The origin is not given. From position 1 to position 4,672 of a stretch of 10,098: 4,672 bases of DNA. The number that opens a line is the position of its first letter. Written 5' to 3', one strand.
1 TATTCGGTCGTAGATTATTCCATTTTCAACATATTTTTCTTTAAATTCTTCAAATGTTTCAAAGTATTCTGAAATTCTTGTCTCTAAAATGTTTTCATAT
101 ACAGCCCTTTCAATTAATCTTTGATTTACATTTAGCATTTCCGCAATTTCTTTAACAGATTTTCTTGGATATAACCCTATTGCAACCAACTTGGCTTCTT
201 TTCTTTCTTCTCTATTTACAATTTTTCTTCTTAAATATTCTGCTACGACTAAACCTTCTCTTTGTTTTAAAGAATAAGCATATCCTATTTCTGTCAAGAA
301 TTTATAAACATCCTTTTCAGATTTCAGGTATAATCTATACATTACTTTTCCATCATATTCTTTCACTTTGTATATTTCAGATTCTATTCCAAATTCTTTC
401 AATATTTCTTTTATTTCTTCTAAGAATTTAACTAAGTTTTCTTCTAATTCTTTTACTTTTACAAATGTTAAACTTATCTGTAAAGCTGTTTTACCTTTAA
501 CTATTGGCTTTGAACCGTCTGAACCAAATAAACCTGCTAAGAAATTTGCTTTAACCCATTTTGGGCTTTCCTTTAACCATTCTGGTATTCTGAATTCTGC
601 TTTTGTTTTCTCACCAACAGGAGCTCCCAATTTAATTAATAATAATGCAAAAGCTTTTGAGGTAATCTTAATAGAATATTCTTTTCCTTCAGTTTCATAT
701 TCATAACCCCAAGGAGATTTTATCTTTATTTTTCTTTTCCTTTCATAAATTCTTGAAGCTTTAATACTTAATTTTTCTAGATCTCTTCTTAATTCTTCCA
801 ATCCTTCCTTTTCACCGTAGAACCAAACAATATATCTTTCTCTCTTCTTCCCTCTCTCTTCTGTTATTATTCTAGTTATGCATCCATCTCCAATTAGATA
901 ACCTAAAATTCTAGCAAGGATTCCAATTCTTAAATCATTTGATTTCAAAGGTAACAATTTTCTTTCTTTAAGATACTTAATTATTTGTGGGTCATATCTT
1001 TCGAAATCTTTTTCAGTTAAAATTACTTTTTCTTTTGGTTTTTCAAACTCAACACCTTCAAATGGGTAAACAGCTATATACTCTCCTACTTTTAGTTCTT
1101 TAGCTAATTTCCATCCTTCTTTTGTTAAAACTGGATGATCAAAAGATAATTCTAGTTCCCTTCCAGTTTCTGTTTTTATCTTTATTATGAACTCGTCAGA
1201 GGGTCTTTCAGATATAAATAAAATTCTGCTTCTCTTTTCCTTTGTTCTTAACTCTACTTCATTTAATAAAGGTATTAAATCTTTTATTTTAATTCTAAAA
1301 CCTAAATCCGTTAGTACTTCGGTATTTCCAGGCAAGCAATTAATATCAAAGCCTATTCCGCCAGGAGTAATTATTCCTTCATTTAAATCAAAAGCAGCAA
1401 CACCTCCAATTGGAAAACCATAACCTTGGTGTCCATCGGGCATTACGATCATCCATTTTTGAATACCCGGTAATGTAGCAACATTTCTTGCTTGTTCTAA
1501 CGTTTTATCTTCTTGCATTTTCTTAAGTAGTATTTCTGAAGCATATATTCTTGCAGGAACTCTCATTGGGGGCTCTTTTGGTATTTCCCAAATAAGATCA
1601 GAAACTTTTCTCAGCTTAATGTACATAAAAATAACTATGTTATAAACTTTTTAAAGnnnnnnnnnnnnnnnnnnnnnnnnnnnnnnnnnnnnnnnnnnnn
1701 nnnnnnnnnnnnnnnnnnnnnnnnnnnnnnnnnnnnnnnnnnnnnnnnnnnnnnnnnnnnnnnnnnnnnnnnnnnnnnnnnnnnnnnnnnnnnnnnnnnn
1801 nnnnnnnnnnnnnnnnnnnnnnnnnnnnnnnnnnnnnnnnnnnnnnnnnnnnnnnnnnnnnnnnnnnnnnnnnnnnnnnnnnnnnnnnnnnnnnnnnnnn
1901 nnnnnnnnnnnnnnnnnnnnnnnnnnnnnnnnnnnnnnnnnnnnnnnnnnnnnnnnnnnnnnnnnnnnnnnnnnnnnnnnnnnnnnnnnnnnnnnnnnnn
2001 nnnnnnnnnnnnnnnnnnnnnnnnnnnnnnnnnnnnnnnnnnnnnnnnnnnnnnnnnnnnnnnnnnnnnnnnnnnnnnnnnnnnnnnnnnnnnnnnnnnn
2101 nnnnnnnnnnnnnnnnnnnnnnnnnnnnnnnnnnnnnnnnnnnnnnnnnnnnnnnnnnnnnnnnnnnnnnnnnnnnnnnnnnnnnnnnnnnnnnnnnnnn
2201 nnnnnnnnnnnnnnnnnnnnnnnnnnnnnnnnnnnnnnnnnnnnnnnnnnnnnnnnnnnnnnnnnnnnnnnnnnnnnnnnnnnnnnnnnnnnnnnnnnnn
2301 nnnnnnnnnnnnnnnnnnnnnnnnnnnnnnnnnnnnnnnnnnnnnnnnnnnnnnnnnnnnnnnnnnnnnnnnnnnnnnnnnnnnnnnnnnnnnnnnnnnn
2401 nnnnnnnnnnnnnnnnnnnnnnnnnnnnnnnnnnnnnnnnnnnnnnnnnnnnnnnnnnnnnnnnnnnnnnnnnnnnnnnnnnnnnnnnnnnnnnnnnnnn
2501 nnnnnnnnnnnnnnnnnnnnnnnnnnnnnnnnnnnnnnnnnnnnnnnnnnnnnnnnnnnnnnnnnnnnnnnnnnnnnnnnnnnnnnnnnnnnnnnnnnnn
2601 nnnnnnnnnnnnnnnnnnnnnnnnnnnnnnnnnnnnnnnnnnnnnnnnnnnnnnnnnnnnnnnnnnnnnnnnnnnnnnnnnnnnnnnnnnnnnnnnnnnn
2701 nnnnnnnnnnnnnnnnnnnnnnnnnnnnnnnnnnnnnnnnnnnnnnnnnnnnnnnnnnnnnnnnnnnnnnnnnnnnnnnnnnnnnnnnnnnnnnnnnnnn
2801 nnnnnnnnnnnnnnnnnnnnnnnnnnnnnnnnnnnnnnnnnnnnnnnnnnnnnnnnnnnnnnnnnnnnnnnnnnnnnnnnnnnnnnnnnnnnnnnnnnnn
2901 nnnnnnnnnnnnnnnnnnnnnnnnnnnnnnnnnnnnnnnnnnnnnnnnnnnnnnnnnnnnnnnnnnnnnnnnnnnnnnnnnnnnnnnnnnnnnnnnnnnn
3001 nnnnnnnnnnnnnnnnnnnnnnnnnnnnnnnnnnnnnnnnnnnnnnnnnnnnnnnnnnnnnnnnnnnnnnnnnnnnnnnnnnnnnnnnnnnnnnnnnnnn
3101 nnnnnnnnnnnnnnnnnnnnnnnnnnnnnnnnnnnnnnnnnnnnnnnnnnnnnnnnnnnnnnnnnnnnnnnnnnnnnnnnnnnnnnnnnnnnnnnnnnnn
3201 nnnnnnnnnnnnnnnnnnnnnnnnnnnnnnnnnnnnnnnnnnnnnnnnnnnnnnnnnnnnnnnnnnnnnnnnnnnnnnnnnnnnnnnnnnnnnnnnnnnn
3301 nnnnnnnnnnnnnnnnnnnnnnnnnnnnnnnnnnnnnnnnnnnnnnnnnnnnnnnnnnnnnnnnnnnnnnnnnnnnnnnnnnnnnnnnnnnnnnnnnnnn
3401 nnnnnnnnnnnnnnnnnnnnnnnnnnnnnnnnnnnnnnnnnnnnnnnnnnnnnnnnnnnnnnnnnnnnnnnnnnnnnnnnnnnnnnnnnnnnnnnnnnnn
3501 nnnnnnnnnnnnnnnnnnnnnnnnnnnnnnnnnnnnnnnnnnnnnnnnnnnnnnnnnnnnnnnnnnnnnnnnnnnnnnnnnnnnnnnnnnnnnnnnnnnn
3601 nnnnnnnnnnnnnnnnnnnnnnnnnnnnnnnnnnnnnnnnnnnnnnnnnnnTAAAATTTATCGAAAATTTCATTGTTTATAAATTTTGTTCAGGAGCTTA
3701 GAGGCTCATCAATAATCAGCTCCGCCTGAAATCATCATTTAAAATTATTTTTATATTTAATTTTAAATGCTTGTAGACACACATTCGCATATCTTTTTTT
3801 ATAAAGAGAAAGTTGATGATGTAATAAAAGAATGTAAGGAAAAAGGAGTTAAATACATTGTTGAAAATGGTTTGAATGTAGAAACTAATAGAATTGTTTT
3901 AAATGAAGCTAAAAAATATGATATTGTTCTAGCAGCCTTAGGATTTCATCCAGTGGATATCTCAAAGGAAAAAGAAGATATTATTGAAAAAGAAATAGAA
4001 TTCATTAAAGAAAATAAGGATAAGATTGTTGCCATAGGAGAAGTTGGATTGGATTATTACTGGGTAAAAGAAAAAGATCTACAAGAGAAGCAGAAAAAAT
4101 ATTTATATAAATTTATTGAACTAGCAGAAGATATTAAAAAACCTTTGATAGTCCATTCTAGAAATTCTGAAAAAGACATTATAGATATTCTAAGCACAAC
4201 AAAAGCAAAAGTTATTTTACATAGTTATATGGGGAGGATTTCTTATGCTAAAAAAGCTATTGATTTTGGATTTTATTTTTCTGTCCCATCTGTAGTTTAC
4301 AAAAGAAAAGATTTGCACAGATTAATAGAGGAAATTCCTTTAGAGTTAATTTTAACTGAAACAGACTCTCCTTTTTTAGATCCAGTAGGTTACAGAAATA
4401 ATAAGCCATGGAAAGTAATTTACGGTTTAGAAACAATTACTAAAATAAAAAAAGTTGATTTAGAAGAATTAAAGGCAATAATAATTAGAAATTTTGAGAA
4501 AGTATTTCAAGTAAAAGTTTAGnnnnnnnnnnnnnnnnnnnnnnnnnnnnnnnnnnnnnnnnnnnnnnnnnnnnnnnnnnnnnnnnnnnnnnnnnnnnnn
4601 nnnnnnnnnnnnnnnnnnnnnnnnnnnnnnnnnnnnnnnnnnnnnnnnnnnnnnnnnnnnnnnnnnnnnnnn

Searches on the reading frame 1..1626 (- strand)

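Call 9: search_protein_families(library=pfam, proteins=[window:1-1626:-], max_evalue=0.01)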
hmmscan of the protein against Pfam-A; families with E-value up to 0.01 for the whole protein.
window:1-1626:- (542 aa): 5 families
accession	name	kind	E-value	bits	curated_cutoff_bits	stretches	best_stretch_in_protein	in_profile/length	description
PF01139.22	RtcB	-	4.4e-19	69.5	27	1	45-97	1-50/426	tRNA-splicing ligase RtcB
PF14528.11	LAGLIDADG_3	-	3.3e-17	63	22.5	1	358-448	2-82/82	LAGLIDADG-like domain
PF14890.11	Intein_splicing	-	2.7e-07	30.9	35.8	1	134-410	37-110/155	Intein splicing domain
PF09873.14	DUF2100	-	0.0027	18.1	23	1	390-465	67-139/210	Uncharacterized protein conserved in archaea (DUF2100)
PF14527.11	LAGLIDADG_WhiA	-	0.0028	18.2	23.2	1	397-457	29-84/93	WhiA LAGLIDADG-like domain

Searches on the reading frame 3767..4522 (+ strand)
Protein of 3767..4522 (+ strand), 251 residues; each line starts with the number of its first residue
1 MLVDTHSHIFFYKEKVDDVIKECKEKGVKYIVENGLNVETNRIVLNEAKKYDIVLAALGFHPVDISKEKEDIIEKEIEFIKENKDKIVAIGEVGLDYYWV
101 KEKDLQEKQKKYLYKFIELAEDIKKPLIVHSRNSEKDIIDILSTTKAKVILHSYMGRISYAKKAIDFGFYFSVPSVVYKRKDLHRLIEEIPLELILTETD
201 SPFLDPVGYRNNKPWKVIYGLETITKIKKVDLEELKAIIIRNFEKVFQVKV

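Call 9: search_protein_families(library=pfam, proteins=[window:3767-4522:+], max_evalue=0.01)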
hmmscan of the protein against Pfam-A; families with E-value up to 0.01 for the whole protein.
window:3767-4522:+ (251 aa): 2 families
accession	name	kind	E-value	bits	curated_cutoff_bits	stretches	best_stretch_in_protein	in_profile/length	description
PF01026.27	TatD_DNase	-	9.7e-70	235.3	27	1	3-248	1-253/253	TatD related DNase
PF01979.26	Amidohydro_1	-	2.4e-05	24.2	25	1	2-172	6-202/345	Amidohydrolase family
